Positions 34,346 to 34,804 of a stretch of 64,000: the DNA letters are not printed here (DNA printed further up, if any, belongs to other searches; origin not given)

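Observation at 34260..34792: Island edge: 12-nt x5 tandem repeat inside a truncated RecG-like/AlbA_2-type regulator gene remnant, followed by a GC drop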

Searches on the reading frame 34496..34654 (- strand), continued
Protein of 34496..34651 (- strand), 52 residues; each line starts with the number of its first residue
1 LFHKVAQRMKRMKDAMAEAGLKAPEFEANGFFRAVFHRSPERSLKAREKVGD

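Call 51: search_protein_families(library=padloc, proteins=[L085:1-1305:+, L085:2750-4351:+, P0008], max_evalue=0.00001)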
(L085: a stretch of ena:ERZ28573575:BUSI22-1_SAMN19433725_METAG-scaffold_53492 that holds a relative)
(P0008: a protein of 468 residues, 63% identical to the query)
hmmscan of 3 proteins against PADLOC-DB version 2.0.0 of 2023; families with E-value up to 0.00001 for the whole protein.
L085:1-1305:+ (434 aa): 5 families
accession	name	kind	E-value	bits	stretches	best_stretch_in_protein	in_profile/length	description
PDLC02707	PbeA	-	4e-19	66.7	2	277-406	505-632/672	PbeA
PDLC02704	PbeA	-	1.9e-15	54.4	1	329-407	573-647/682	PbeA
PDLC03658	mREase_IV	-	9.3e-13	44.8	1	87-405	240-559/953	Type IV methyl-directed restriction enzyme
PDLC03659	mREase_IV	-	9.5e-12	41.6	1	81-406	231-568/945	Type IV methyl-directed restriction enzyme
PDLC02706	PbeA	-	9e-08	29.1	0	330-405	602-673/722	PbeA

L085:2750-4351:+ (534 aa): 36 families (the best 25 are shown)
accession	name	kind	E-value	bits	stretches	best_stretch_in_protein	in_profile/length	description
PDLC00633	ZorD1|ZorD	-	3.3e-35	119.4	1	356-530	440-620/908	"SWI2/SNF2 helicase, Mrr-like nuclease"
PDLC02850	DpdE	-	2.5e-30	103.1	1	335-531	787-978/1282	DpdE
PDLC02842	DpdE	-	5.1e-28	95.3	1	377-531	723-885/1176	DpdE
PDLC02845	DpdE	-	1.6e-26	90.5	1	359-531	843-1017/1293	DpdE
PDLC00631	ZorD1|ZorD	-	7.7e-26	88.2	1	357-530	439-633/1071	"SWI2/SNF2 helicase, Mrr-like nuclease"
PDLC00634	ZorD1|ZorD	-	5e-25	85.4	2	432-531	596-693/1208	"SWI2/SNF2 helicase, Mrr-like nuclease"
PDLC02848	DpdE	-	8.1e-25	84.9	1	334-531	338-530/856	DpdE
PDLC00629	ZorD1|ZorD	-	4.9e-23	79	2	450-531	605-686/1012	"SWI2/SNF2 helicase, Mrr-like nuclease"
PDLC00632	ZorD1|ZorD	-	6.2e-22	75.4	2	449-531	715-797/1101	"SWI2/SNF2 helicase, Mrr-like nuclease"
PDLC02627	DrmD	-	1.3e-21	74.4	1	344-527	288-471/748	DrmD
PDLC00628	ZorD1|ZorD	-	2.2e-21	73.3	1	355-531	508-699/1171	"SWI2/SNF2 helicase, Mrr-like nuclease"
PDLC02849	DpdE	-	1.3e-20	71.2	1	352-530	392-572/857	DpdE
PDLC02852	DpdE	-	1.5e-20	70.8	1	356-528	462-635/905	DpdE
PDLC02851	DpdE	-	6.8e-20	68.5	1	358-525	596-768/1055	DpdE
PDLC02619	DrmD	-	7.2e-18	62.1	1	356-529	29-213/872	DrmD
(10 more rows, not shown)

P0008 (468 aa): 3 families
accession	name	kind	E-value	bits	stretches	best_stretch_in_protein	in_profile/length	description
PDLC02402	Aga_SIR2-PNTD1-PNTD2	-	1.8e-16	57.5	1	176-350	364-543/876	Class I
PDLC02394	pAgo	-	3.2e-13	46.3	1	28-358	57-425/1121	-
PDLC02418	Aga_SIR2-Kinase-PNTD1-PNTD2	-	2.4e-10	37.3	1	217-348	279-419/756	Class I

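Call 64: search_solved_structures(query=P0008, max_evalue=0.001)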
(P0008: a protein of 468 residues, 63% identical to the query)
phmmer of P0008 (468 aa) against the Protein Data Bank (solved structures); distinct sequences matched with E-value up to 0.001: 2.
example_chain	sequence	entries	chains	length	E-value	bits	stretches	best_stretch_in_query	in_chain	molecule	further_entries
3lmm_A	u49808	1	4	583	2.4e-11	46.3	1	232-357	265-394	Uncharacterized protein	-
4rgl_A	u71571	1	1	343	5.7e-05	25.3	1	392-464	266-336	Filamentation induced by cAMP protein Fic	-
